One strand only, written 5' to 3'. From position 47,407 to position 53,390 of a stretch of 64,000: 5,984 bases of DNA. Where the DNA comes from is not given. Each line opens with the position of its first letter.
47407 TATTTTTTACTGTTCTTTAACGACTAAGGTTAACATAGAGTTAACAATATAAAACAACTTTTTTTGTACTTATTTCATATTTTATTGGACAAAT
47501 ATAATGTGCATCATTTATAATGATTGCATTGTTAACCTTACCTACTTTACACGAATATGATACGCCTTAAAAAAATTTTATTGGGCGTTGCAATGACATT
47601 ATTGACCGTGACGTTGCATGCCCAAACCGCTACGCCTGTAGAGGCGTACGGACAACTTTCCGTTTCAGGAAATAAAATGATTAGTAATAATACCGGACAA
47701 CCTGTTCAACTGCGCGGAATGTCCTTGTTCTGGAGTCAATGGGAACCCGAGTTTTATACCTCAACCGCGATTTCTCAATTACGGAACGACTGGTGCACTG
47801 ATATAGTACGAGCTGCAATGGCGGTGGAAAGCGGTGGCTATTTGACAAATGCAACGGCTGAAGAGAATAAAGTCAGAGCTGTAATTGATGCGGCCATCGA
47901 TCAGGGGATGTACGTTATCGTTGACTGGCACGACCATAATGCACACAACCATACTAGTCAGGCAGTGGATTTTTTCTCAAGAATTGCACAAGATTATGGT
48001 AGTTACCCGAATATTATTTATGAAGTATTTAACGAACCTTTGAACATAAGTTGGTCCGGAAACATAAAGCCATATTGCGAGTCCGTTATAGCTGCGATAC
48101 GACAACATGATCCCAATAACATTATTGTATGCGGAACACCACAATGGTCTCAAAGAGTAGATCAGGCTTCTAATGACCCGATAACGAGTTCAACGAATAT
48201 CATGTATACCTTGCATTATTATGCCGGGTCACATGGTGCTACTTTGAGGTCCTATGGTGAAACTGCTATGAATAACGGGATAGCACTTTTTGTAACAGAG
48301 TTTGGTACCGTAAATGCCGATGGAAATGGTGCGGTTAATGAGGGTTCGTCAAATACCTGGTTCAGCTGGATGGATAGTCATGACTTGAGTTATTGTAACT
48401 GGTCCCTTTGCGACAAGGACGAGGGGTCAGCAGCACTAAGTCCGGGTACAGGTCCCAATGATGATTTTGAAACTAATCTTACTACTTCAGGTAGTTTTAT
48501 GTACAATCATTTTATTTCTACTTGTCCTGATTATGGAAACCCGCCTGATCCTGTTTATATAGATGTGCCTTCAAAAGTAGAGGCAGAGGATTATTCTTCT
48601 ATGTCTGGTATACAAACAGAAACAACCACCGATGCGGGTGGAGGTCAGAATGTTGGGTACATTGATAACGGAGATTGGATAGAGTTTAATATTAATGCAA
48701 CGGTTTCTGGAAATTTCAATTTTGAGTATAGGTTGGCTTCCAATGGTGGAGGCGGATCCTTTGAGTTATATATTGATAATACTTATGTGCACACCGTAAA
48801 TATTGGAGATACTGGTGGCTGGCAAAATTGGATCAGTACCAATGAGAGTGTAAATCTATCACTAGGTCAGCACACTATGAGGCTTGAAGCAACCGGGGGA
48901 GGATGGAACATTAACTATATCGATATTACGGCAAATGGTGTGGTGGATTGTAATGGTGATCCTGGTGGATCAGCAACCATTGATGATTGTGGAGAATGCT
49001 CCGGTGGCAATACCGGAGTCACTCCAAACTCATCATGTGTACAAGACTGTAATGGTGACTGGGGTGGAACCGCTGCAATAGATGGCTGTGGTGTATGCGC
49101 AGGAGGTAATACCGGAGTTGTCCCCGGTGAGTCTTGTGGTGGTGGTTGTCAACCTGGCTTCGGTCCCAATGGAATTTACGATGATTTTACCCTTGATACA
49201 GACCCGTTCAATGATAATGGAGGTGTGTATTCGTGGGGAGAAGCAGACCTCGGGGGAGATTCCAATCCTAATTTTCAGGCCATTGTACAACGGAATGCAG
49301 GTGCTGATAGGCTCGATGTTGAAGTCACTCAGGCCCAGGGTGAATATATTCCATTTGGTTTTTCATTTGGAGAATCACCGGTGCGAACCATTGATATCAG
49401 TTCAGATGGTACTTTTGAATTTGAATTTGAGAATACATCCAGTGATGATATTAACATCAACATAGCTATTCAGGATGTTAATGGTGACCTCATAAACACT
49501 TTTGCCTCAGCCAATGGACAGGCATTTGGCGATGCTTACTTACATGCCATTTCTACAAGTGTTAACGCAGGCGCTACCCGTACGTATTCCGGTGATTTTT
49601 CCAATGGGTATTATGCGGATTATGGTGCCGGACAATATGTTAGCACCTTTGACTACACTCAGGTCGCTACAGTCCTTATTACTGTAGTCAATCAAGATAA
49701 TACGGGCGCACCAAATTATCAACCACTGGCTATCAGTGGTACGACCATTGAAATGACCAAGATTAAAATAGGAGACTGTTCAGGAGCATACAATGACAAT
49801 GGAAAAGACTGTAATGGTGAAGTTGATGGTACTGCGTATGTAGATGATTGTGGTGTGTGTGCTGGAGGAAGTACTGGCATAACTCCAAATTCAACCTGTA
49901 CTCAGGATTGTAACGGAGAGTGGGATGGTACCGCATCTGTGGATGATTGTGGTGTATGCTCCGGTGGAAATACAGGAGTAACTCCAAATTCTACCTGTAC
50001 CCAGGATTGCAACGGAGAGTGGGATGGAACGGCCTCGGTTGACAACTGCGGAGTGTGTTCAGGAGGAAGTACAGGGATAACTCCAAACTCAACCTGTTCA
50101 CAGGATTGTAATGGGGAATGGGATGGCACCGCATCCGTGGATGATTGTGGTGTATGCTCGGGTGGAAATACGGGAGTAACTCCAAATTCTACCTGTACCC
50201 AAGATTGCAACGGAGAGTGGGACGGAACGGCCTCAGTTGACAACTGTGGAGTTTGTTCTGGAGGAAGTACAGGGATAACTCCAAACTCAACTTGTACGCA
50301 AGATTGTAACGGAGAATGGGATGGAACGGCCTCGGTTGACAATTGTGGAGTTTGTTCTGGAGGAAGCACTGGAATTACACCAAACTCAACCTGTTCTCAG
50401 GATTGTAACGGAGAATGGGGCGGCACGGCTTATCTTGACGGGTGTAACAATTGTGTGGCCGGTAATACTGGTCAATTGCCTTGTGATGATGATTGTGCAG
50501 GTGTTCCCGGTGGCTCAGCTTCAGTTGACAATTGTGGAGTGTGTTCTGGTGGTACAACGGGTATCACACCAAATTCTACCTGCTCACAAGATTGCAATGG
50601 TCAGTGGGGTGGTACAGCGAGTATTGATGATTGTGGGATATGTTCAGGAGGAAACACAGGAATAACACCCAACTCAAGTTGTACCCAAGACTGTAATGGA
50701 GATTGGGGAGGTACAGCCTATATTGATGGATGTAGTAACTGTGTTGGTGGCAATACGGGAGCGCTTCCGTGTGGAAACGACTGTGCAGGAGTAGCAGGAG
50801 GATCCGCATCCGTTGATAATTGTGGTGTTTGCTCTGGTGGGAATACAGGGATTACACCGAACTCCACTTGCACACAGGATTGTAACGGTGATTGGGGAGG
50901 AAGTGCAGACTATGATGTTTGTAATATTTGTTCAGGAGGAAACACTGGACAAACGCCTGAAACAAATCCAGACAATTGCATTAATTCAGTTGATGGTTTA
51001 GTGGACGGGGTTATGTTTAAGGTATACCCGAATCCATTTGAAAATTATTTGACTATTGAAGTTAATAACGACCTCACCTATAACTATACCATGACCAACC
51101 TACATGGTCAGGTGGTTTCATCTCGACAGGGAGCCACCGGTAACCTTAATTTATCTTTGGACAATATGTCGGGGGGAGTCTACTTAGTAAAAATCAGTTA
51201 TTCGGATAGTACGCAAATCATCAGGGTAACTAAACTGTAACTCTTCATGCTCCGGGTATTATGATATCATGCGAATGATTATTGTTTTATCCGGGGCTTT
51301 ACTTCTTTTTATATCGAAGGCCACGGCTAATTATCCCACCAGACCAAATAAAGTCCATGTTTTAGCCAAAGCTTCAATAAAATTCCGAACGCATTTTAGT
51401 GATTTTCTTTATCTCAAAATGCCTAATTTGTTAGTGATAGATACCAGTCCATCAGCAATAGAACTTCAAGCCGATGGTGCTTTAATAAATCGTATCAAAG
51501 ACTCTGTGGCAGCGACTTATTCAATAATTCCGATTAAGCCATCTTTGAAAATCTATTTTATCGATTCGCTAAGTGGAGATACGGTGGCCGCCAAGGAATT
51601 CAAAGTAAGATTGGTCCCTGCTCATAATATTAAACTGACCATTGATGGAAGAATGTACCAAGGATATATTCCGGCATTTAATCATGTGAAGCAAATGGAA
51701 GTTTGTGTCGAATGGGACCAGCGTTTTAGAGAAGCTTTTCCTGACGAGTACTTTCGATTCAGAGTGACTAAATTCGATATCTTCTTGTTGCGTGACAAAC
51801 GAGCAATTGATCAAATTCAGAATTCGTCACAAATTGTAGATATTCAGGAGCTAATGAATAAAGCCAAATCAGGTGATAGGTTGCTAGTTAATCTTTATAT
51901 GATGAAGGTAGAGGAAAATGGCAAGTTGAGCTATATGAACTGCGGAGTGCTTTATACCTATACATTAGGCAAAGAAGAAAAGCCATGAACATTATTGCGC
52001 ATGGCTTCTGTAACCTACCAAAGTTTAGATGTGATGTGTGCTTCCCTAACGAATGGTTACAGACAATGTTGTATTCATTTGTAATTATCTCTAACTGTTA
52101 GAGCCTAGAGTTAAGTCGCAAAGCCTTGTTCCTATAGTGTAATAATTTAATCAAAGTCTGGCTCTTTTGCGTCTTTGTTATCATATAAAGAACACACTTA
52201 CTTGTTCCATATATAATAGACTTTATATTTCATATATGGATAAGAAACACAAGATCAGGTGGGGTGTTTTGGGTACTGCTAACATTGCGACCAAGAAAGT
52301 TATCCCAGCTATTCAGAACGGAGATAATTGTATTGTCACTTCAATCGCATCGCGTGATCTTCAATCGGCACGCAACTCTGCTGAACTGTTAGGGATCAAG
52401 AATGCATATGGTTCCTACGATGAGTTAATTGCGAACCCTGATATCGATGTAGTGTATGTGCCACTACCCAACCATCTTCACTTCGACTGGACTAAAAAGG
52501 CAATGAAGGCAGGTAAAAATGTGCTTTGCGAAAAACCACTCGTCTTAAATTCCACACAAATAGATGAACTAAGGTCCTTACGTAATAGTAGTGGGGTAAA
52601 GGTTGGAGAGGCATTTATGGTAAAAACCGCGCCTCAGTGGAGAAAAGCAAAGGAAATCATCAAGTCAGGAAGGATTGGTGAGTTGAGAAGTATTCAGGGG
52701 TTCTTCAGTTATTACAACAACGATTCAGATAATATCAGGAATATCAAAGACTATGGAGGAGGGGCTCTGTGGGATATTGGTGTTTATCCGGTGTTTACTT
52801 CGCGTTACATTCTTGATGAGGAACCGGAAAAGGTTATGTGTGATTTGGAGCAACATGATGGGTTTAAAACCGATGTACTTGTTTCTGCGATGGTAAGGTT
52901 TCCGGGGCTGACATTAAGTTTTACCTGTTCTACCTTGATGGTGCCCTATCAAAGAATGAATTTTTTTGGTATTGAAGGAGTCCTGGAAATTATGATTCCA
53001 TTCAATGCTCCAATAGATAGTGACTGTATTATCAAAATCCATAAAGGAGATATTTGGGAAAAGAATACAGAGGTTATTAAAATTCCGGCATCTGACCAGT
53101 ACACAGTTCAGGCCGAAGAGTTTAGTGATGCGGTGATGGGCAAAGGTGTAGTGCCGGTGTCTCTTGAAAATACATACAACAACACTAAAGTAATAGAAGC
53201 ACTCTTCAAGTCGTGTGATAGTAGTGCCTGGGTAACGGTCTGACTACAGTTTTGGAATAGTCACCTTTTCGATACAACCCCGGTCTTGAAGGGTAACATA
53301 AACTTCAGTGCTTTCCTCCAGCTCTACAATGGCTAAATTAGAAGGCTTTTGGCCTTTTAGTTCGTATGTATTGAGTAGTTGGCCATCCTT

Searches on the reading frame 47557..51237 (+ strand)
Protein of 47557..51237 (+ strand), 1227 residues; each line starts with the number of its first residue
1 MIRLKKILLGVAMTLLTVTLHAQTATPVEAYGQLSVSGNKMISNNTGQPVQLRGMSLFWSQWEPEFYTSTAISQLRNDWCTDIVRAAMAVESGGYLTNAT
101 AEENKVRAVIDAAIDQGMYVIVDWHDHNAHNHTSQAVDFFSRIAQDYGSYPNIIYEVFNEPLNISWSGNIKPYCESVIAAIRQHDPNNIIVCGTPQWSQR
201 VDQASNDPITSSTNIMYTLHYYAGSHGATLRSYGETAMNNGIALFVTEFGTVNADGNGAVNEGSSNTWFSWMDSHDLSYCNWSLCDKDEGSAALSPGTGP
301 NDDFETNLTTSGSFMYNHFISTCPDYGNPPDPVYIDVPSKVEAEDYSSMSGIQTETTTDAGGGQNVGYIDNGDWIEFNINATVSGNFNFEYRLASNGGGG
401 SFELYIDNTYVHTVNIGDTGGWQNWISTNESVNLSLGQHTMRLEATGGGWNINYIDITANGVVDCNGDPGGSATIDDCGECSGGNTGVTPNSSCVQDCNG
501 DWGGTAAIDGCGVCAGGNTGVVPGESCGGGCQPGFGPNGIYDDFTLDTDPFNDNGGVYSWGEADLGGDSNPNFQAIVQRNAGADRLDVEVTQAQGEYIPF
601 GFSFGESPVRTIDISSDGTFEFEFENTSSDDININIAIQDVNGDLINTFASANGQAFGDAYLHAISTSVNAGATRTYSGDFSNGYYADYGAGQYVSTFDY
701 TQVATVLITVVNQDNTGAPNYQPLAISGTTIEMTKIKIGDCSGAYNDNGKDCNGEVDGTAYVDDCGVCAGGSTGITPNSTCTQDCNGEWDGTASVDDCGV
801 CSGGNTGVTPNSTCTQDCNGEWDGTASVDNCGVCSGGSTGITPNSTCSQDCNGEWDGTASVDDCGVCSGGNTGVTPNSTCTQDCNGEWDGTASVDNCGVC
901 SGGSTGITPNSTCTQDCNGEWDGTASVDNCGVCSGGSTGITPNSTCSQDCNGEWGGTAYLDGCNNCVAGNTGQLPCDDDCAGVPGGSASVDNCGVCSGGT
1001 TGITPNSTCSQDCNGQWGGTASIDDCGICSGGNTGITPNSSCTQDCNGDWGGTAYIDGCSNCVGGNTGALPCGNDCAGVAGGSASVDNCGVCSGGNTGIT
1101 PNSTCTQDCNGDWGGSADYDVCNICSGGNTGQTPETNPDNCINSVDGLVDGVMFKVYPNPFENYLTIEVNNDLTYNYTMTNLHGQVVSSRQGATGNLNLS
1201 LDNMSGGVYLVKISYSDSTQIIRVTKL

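Call 62: search_protein_families(library=pfam, proteins=[window:47557-51237:+], max_evalue=0.00001)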
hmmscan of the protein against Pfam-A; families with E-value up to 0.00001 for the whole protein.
window:47557-51237:+ (1227 aa): 4 families
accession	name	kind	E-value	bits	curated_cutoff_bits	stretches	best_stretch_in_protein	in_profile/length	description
PF00150.24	Cellulase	-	1.9e-60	205.1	23.5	1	44-287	2-271/272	Cellulase (glycosyl hydrolase family 5)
PF03422.21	CBM_6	-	1.1e-33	116.6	28.9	1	342-458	1-124/125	Carbohydrate binding module (family 6)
PF18099.7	CBM_35_2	-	4.2e-13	49.8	23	1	352-455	5-110/112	Carbohydrate binding module (family 35)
PF18962.6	Por_Secre_tail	-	6.5e-11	42.8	27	1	1156-1220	1-69/75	Secretion system C-terminal sorting domain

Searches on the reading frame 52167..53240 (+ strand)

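Call 63: search_protein_families(library=ncbifam, proteins=[window:52167-53240:+], max_evalue=0.00001)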
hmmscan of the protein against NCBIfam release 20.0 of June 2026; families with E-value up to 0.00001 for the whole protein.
window:52167-53240:+ (358 aa): 8 families
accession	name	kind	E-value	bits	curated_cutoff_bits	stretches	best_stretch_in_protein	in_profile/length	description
NF041392.1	XylDh_Gfo6_Halo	equivalog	1.9e-40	138.7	350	1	26-357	13-349/350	D-xylose 1-dehydrogenase Gfo6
TIGR04380.1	myo_inos_iolG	equivalog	5.7e-25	87.9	355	1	31-356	3-329/330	inositol 2-dehydrogenase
NF052479.1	LevoglcsnDh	equivalog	1.3e-22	80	650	1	59-218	40-204/386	levoglucosan dehydrogenase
NF008607.0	PRK11579.1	subfamily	2.4e-17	62.9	330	1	28-228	3-200/346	oxidoreductase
NF007574.0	PRK10206.1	equivalog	2e-15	56.7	352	1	53-227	27-197/345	oxidoreductase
NF040723.1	UDP-GlcNAcDh_Arch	equivalog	3.6e-12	46.4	450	1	31-247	2-207/302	UDP-N-acetylglucosamine 3-dehydrogenase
NF052679.1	InsChiInosDhIolG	equivalog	3.8e-10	39.3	540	1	30-175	3-150/343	bifunctional inositol 2-dehydrogenase/D-chiro-inositol 1-dehydrogenase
NF058561.1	BT_2158_fam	equivalog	4.5e-08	32.1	750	1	90-179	94-183/487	glycoside 3-dehydrogenase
